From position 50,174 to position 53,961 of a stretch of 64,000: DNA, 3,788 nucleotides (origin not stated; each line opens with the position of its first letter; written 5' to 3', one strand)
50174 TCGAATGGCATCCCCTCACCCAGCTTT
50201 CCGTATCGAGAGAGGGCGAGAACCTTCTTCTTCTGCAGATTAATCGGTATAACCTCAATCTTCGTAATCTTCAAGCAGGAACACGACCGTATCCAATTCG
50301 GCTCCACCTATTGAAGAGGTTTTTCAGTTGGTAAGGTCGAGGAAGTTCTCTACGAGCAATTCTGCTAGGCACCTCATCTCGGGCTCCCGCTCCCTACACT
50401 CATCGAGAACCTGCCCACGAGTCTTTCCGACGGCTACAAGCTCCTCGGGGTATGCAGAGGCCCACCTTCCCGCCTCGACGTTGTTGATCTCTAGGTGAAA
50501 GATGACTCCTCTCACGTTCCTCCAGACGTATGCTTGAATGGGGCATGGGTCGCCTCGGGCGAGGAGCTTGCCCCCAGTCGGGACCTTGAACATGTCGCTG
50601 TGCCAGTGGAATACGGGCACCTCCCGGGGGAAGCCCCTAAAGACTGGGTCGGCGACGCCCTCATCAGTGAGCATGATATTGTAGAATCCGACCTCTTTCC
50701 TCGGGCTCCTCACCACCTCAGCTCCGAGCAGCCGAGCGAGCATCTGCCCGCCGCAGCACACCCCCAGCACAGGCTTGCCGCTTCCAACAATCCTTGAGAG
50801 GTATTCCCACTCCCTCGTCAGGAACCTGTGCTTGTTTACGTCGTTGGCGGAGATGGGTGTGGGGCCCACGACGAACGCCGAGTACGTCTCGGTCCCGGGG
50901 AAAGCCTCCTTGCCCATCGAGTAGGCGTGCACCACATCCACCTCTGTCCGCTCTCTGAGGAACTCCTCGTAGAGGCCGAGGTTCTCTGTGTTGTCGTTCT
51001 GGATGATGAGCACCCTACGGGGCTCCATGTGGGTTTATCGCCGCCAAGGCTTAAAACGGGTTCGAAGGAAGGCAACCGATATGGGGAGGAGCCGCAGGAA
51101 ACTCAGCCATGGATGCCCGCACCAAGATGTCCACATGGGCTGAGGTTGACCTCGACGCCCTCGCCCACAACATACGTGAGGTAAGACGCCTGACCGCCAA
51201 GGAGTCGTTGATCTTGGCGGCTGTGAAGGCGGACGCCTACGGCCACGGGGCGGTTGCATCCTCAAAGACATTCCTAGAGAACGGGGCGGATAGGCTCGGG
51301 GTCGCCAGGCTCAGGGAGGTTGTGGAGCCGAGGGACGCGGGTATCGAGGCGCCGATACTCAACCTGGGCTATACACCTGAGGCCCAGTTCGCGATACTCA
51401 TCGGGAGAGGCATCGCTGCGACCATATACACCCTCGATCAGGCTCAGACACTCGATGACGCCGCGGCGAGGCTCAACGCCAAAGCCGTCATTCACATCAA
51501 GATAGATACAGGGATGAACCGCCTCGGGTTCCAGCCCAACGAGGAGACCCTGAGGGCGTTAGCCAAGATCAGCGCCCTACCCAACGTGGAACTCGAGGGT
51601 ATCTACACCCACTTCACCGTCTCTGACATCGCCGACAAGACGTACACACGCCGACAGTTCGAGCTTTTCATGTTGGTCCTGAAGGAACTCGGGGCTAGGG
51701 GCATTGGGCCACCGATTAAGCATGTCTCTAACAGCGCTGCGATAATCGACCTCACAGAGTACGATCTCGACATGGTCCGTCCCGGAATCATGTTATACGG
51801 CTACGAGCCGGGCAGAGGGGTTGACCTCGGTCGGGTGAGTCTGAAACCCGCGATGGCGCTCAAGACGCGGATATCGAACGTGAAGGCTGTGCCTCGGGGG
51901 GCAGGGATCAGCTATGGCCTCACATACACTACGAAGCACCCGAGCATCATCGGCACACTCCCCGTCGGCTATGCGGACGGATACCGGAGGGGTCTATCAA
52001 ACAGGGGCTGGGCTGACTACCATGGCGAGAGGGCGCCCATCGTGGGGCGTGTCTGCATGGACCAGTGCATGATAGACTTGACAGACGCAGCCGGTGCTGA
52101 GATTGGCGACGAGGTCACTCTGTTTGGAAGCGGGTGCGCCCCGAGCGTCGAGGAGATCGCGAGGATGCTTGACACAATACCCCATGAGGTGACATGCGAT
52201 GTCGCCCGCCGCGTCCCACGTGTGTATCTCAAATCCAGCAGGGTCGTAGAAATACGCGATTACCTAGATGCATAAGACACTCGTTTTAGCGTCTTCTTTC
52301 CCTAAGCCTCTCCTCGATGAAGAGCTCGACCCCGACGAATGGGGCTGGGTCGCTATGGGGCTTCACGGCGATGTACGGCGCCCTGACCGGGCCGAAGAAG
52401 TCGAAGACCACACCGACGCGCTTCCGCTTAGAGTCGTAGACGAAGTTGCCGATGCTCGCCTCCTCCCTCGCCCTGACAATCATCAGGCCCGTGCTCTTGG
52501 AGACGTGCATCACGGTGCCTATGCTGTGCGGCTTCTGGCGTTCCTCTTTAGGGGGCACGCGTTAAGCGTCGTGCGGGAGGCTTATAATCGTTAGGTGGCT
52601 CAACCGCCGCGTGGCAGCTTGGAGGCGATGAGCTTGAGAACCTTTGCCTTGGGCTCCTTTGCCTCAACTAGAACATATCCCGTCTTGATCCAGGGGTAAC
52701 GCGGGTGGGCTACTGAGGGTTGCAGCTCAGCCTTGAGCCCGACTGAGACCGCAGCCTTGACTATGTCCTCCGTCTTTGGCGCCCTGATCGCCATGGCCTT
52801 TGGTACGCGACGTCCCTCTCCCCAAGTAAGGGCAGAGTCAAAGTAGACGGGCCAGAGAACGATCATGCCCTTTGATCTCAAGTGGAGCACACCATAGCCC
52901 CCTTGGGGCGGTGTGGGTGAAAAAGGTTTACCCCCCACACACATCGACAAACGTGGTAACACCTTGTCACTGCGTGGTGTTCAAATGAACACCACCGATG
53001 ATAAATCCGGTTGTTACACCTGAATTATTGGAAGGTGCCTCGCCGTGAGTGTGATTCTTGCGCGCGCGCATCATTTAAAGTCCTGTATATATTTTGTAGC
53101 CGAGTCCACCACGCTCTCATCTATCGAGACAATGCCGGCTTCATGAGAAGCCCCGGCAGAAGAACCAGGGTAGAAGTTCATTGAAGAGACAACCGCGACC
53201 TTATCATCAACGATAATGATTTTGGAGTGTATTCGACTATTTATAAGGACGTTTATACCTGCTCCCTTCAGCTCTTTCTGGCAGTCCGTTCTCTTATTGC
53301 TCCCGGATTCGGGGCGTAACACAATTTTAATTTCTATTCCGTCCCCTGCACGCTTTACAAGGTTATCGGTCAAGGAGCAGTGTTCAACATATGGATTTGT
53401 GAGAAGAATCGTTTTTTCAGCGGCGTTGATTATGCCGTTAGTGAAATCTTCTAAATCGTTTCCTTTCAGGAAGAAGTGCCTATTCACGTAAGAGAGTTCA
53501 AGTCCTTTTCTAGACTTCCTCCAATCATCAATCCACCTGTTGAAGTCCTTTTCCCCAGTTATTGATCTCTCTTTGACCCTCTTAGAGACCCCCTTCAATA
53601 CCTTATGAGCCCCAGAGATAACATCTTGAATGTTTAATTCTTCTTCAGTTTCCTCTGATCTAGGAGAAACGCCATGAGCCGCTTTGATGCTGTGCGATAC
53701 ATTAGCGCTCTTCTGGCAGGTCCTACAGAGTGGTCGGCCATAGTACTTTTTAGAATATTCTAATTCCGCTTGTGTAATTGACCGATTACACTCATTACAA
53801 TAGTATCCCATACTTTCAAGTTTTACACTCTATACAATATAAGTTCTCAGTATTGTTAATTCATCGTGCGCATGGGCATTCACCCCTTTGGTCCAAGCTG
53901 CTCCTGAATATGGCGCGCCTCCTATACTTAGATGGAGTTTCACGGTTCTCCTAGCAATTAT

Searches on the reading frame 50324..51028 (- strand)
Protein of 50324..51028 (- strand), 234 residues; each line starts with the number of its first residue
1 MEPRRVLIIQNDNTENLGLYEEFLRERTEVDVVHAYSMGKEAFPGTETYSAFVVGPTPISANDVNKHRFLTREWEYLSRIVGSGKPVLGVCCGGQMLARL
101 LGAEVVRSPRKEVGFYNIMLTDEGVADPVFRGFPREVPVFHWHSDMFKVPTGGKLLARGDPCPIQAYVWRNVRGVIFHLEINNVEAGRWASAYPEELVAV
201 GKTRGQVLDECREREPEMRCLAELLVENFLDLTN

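Call 65: search_protein_families(library=ncbifam, proteins=[window:50324-51028:-], max_evalue=0.00001)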
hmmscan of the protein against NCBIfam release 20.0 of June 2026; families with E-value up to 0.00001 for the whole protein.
window:50324-51028:- (234 aa): 13 families
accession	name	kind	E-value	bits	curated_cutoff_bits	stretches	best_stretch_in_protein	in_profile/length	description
NF005458.0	PRK07053.1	equivalog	8e-38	130.1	250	1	4-231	3-230/234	glutamine amidotransferase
NF005072.0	PRK06490.1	equivalog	1.2e-29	103.1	339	1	3-201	13-207/251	glutamine amidotransferase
NF006098.0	PRK08250.1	equivalog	5.1e-23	81.8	301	1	7-183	4-184/239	glutamine amidotransferase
NF005743.0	PRK07567.1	equivalog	5.5e-19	68.4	264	1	46-193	49-204/245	glutamine amidotransferase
NF006562.0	PRK09065.1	equivalog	8.6e-19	68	205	1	16-217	21-226/242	glutamine amidotransferase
TIGR00888.1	guaA_Nterm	equivalog_domain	2.7e-16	59.5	172.15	1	75-188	61-174/188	glutamine-hydrolyzing GMP synthase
NF001975.0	PRK00758.1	equivalog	4.3e-14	52.5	198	1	83-188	67-172/185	GMP synthase subunit A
NF000848.1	PRK00074.1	equivalog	3.2e-10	39.2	400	1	78-188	64-177/512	glutamine-hydrolyzing GMP synthase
TIGR00566.1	trpG_papA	subfamily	7.8e-09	35.6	121.05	1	6-148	2-137/192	glutamine amidotransferase of anthranilate synthase or aminodeoxychorismate synthase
NF004212.0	PRK05665.1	equivalog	3.3e-07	30.3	309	1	42-170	50-176/241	amidotransferase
TIGR01823.1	PabB-fungal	equivalog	6.2e-07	28.1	442.55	1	19-144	24-142/742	aminodeoxychorismate synthase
NF005946.0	PRK08007.1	equivalog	1.2e-06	28.2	332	1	6-148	2-133/187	aminodeoxychorismate synthase component 2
NF006462.0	PRK08857.1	equivalog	3.8e-06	26.6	345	1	6-148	2-133/193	aminodeoxychorismate/anthranilate synthase component II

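Call 72: search_protein_families(library=pfam, proteins=[window:50324-51028:-], max_evalue=0.0001)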
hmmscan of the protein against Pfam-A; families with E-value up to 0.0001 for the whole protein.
window:50324-51028:- (234 aa): 1 family
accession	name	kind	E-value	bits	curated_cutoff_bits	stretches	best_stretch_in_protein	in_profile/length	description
PF00117.34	GATase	-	3.7e-14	53.3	22.8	1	20-182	14-174/190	Glutamine amidotransferase class-I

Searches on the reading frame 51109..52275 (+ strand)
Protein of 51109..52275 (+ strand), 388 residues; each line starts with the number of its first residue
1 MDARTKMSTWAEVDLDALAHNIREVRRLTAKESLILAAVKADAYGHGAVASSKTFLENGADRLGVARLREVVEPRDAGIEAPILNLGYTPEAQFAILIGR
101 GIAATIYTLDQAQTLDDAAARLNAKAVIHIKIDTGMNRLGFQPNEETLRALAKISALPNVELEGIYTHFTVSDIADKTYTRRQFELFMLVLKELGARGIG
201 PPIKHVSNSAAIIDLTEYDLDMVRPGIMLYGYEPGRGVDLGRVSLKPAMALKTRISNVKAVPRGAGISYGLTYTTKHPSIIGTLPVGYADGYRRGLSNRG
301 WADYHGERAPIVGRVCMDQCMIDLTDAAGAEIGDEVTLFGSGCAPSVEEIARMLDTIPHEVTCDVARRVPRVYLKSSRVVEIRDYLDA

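Call 65: search_protein_families(library=ncbifam, proteins=[window:51109-52275:+], max_evalue=0.00001)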
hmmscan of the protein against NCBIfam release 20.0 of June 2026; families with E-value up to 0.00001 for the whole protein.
window:51109-52275:+ (388 aa): 10 families
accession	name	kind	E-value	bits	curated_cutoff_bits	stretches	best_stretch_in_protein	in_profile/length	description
TIGR00492.1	alr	equivalog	1e-109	366.8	168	1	9-374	3-368/369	alanine racemase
NF008897.0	PRK11930.1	equivalog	2e-91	307.3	804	1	7-375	458-821/822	bifunctional UDP-N-acetylmuramoyl-tripeptide:D-alanyl-D-alanine ligase/alanine racemase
NF033131.1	vanT-G-Cterm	exception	3.8e-91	305.7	460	1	9-373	3-368/368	serine racemase VanT catalytic subunit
NF033132.1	vanT-CELN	equivalog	1.2e-63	215.6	900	1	12-370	343-694/697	membrane-bound serine racemase VanT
NF002970.2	PRK03646.1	exception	4.9e-55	187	600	1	10-371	6-353/356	catabolic alanine racemase DadX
NF009879.0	PRK13340.1-4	subfamily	2.5e-51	174.8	434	1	7-374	40-405/406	alanine racemase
NF000792.0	PRK00053.2-3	equivalog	5e-48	164.1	384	1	12-374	7-359/360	alanine racemase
NF033133.1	vanT-L-cat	exception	1.4e-47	162.7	750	1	5-365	4-357/366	serine racemase VanT-L catalytic subunit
NF000791.0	PRK00053.2-2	equivalog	2.2e-38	132.3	218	1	13-372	6-338/340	alanine racemase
NF040742.1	racem_Orr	exception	1.4e-07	30.9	480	1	12-170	5-159/351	ornithine racemase Orr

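Call 72: search_protein_families(library=pfam, proteins=[window:51109-52275:+], max_evalue=0.0001)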
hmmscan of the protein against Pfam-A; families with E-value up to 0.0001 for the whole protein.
window:51109-52275:+ (388 aa): 2 families
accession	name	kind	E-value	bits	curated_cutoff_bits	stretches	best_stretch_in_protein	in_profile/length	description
PF01168.26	Ala_racemase_N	-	1e-72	244.9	24.1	1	13-234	1-220/220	Alanine racemase, N-terminal domain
PF00842.27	Ala_racemase_C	-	5.4e-47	159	25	1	248-373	1-127/127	Alanine racemase, C-terminal domain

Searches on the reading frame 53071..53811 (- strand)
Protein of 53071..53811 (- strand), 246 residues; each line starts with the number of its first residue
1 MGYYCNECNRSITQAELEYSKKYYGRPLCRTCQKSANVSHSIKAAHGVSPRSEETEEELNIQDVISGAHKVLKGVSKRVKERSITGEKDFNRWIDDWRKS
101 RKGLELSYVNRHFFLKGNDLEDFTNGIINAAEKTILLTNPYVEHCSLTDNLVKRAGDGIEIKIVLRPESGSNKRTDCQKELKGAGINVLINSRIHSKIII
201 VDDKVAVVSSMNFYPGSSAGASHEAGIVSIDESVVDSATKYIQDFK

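Call 72: search_protein_families(library=pfam, proteins=[window:53071-53811:-], max_evalue=0.0001)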
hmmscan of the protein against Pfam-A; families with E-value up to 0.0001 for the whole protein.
window:53071-53811:- (246 aa): 2 families
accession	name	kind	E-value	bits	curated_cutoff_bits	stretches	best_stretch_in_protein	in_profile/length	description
PF13091.12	PLDc_2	-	4.5e-14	52.9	27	1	128-243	5-129/132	PLD-like domain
PF00614.28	PLDc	-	9.4e-06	25.9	21.9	1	195-216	6-27/28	Phospholipase D Active site motif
